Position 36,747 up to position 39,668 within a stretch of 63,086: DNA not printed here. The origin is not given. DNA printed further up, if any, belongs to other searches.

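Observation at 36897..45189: An 8.3-kb block of four uncharacterised polytopic membrane proteins, three of them paralogous GT-C/AftD-like candidates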

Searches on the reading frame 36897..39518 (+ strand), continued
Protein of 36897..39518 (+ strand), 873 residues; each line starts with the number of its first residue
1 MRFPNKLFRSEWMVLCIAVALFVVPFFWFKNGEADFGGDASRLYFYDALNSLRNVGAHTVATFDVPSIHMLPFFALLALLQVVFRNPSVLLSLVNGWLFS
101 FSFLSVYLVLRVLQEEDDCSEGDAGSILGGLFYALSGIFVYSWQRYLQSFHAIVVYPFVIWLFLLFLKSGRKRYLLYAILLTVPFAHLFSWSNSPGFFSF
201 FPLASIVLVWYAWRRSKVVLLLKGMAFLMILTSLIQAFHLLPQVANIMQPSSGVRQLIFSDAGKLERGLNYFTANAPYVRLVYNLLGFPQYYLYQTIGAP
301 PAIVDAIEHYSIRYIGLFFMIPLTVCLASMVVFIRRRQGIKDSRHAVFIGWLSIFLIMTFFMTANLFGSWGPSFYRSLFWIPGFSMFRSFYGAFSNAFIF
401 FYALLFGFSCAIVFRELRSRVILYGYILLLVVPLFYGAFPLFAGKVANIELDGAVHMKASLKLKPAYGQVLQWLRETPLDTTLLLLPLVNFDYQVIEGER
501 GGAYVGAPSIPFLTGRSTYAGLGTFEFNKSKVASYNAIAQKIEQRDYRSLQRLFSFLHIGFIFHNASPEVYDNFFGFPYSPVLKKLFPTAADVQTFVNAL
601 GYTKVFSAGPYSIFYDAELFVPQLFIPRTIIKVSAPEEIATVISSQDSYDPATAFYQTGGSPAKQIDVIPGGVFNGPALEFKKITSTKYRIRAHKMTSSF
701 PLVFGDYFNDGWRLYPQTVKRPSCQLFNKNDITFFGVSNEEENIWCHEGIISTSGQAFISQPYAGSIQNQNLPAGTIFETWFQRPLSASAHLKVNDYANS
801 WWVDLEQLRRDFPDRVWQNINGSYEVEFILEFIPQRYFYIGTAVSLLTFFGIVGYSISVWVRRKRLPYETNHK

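Call 67: search_protein_families(library=ncbifam, proteins=[L007:11030-11665:+, L010:13787-14632:+], max_evalue=0.001)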
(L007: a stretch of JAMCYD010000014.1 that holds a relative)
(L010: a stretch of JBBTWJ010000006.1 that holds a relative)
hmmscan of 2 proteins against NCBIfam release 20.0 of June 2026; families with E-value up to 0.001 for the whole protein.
L007:11030-11665:+ (211 aa): 6 families
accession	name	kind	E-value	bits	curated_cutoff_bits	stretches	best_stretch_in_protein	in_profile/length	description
TIGR02081.1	metW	equivalog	4e-08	33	189.5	1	23-130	11-115/194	methionine biosynthesis protein MetW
TIGR01983.1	UbiG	equivalog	2.5e-07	30.3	102.95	1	26-122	50-150/228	bifunctional 2-polyprenyl-6-hydroxyphenol methylase/3-demethylubiquinol 3-O-methyltransferase UbiG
TIGR02021.1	BchM-ChlM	equivalog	6.4e-07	29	158.9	1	20-122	49-153/218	magnesium protoporphyrin IX methyltransferase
NF041255.1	mycofact_MftM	equivalog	6.1e-06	25.8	200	1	72-158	191-269/289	mycofactocin oligosaccharide methyltransferase MftM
TIGR04074.1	bacter_Hen1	equivalog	4.9e-05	22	340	1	84-158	352-431/462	3' terminal RNA ribose 2'-O-methyltransferase Hen1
NF004851.0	PRK06202.1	equivalog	0.00015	21.3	243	1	25-122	60-164/237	hypothetical protein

L010:13787-14632:+ (281 aa): 0 families

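Call 79: find_encoding_contigs(protein=P0001, flank=1000, max_places=3)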
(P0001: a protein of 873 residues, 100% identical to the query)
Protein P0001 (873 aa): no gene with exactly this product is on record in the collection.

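Call 97: find_encoding_contigs(protein=P0035, flank=8000, max_places=1)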
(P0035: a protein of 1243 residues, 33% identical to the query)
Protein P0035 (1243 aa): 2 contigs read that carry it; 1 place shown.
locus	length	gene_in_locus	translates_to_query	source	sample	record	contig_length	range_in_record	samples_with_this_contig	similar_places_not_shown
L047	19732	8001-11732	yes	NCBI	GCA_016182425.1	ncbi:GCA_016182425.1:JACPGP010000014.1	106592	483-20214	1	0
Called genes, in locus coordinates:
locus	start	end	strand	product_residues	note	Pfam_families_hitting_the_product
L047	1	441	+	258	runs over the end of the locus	PF01370:Epimerase, PF04321:RmlD_sub_bind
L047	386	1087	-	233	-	PF00483:NTP_transferase, PF12804:NTP_transf_3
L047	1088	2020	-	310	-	PF01073:3Beta_HSD, PF01370:Epimerase, PF02719:Polysacc_synt_2 (faint), PF04321:RmlD_sub_bind, PF05368:NmrA (weak), PF16363:GDP_Man_Dehyd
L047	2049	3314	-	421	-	PF08421:Methyltransf_13, PF13489:Methyltransf_23, PF08241:Methyltransf_11 (weak), PF08242:Methyltransf_12 (weak), PF08484:Methyltransf_14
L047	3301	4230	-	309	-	PF01073:3Beta_HSD, PF01370:Epimerase, PF04321:RmlD_sub_bind, PF16363:GDP_Man_Dehyd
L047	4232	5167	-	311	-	PF13489:Methyltransf_23, PF08241:Methyltransf_11, PF08242:Methyltransf_12, PF13649:Methyltransf_25, PF13847:Methyltransf_31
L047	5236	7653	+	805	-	-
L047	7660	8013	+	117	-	-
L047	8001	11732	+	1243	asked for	-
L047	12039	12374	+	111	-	-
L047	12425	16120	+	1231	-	-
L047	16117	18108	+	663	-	-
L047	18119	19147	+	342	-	PF01073:3Beta_HSD, PF01370:Epimerase, PF02719:Polysacc_synt_2, PF04321:RmlD_sub_bind, PF07993:NAD_binding_4 (faint), PF13460:NAD_binding_10, PF16363:GDP_Man_Dehyd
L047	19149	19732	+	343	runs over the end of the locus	PF00535:Glycos_transf_2, PF10111:Glyco_tranf_2_2, PF13641:Glyco_tranf_2_3, PF13632:Glyco_trans_2_3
